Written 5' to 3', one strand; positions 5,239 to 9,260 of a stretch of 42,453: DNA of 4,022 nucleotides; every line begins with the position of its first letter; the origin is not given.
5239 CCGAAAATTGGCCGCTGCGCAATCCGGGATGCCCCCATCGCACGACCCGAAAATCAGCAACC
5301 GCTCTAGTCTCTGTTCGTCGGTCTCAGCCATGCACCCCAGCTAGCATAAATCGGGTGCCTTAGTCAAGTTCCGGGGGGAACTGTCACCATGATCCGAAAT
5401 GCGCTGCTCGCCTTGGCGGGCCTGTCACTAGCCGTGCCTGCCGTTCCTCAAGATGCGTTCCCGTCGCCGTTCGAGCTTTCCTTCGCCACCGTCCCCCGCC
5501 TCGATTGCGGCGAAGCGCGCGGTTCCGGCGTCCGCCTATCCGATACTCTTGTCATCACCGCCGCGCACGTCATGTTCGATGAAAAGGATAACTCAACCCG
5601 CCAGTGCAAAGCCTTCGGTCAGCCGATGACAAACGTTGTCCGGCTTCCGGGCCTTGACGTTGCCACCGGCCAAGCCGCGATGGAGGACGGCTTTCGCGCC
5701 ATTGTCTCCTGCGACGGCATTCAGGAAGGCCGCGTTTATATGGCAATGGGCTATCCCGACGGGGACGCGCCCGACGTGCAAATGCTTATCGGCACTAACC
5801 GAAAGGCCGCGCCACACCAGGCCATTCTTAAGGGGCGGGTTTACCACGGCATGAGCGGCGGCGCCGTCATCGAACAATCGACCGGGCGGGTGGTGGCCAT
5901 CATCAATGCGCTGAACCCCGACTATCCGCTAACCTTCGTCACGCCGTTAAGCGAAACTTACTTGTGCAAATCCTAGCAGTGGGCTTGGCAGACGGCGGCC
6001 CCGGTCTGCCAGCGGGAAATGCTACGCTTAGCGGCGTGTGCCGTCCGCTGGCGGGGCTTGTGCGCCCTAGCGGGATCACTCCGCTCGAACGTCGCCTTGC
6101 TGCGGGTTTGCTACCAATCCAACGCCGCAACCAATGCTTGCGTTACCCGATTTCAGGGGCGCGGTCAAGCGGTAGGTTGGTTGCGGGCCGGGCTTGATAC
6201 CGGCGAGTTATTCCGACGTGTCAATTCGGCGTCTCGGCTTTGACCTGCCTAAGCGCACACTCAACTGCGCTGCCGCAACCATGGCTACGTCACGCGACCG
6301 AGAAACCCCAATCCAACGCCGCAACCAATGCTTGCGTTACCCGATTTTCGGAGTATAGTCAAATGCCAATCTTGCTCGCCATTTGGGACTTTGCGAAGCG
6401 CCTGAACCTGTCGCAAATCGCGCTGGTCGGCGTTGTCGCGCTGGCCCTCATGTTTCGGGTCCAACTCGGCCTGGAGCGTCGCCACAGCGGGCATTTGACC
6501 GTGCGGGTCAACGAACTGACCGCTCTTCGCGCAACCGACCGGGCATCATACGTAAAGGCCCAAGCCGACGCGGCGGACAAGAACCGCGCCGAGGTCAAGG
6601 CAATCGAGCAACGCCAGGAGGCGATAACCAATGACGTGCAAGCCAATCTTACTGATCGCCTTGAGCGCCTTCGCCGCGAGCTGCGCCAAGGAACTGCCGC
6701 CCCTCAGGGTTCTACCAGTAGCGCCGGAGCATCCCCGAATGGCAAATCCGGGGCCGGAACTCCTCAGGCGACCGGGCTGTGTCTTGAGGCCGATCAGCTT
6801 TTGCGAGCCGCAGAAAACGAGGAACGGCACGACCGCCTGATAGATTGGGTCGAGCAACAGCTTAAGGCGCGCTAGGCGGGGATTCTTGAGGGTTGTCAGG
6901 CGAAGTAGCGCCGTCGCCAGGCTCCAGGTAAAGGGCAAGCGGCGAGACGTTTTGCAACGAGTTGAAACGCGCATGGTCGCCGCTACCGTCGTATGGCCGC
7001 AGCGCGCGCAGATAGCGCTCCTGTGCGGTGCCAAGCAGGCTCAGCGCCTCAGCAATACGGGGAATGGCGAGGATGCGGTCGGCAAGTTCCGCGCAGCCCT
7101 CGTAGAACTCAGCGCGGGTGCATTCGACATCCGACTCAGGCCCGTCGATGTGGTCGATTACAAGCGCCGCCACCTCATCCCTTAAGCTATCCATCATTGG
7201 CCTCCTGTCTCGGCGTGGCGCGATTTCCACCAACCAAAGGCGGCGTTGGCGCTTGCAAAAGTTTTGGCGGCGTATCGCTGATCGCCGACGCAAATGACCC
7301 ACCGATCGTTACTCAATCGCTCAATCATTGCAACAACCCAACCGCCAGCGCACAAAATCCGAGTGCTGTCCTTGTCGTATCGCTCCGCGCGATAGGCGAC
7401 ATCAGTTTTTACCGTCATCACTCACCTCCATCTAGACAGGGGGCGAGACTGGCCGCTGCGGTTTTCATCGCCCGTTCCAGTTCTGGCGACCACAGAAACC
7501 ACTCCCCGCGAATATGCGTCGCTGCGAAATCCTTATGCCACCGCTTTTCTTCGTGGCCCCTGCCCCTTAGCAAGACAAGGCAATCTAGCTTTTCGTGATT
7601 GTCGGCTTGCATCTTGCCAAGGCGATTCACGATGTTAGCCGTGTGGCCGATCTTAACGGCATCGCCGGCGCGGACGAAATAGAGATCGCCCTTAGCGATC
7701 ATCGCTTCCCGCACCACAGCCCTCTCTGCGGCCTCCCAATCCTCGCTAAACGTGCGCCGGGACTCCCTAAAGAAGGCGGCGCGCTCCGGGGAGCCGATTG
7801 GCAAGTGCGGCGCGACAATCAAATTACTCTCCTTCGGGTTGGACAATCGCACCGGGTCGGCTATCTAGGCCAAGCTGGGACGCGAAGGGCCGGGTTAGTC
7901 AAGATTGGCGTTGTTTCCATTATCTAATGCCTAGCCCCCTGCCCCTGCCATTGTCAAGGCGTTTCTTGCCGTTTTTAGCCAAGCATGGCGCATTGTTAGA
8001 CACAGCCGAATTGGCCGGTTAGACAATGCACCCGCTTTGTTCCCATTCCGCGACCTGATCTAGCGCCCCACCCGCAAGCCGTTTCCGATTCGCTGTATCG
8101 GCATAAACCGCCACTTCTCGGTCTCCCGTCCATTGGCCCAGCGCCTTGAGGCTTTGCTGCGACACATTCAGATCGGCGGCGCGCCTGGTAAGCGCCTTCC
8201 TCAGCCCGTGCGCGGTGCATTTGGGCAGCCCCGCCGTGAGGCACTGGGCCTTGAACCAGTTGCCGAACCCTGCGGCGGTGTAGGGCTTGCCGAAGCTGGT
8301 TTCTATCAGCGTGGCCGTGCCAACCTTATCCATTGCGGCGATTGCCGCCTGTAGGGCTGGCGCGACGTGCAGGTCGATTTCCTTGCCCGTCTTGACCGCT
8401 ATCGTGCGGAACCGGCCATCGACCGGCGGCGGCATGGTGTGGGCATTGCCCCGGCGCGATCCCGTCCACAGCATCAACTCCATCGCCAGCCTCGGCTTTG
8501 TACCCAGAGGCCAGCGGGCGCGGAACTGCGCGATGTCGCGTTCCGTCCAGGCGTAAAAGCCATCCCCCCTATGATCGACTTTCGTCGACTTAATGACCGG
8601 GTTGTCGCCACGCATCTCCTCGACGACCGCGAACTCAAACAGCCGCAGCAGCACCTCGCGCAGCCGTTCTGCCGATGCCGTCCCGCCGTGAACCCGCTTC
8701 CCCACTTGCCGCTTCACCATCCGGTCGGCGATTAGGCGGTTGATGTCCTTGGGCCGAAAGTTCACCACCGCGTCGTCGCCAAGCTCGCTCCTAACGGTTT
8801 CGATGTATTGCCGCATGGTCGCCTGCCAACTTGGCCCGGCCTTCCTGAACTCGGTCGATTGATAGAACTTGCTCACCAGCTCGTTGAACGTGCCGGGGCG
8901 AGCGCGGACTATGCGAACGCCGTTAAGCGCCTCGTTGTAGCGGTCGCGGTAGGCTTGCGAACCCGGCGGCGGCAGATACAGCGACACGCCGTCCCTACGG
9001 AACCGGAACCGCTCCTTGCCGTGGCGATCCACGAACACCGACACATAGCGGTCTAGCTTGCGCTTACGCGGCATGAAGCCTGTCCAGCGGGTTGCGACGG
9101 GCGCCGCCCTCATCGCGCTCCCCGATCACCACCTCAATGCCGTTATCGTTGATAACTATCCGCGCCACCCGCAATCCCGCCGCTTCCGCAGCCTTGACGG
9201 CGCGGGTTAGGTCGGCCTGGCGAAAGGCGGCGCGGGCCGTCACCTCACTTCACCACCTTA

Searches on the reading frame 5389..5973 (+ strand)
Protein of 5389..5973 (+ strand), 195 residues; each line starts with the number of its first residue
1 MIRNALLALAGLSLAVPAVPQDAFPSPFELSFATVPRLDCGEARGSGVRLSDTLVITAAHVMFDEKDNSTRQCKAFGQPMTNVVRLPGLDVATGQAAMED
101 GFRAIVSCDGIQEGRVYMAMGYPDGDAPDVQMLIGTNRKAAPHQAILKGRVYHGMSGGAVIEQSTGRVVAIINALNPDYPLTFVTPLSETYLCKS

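Call 13: search_protein_families(library=phrogs, proteins=[window:5389-5973:+], max_evalue=0.01)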
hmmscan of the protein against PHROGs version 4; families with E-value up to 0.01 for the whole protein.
window:5389-5973:+ (195 aa): 1 family
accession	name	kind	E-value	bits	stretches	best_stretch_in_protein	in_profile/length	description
phrog_9683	-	other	6e-15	56.3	1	7-175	20-190/233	protease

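Call 104: search_protein_families(library=padloc, proteins=[window:5389-5973:+], max_evalue=0.01)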
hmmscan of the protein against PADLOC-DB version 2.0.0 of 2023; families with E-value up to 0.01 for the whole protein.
window:5389-5973:+ (195 aa): 6 families
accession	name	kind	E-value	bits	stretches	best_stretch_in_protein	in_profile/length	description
PDLC02960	RT-Protease_XI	-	5.9e-08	30.1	1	42-174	347-485/506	single gene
PDLC02959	RT-Protease_XI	-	1.3e-07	28.9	1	41-177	348-491/510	single gene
PDLC03017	trypsin-like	-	0.00044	17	1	106-163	238-295/611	-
PDLC03855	LmuA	-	0.0009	16.6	0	44-70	16-47/425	-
PDLC04593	PDC-M35A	-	0.0028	15.5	0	66-172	62-178/216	-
PDLC02159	Avs1b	-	0.008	11.5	1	37-76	12-51/1924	-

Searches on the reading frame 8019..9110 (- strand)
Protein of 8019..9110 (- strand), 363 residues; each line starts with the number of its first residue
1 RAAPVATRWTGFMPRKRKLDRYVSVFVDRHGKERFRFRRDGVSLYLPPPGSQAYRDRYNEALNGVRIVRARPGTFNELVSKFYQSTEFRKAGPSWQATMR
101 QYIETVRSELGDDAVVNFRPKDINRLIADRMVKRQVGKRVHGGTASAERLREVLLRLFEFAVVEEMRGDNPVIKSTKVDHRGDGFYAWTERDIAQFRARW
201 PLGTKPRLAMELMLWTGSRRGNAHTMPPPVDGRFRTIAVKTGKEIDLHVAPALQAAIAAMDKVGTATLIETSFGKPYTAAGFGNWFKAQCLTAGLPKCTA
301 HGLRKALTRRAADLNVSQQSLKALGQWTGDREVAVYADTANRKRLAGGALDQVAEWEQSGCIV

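Call 13: search_protein_families(library=phrogs, proteins=[window:8019-9110:-], max_evalue=0.01)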
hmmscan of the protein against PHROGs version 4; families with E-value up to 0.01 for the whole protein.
window:8019-9110:- (363 aa): 2 families
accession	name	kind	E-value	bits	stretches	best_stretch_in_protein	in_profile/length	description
phrog_1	-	integration and excision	1.8e-21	78.1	1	19-346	90-443/611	integrase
phrog_7244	-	integration and excision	2e-05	25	1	103-260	103-254/263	integrase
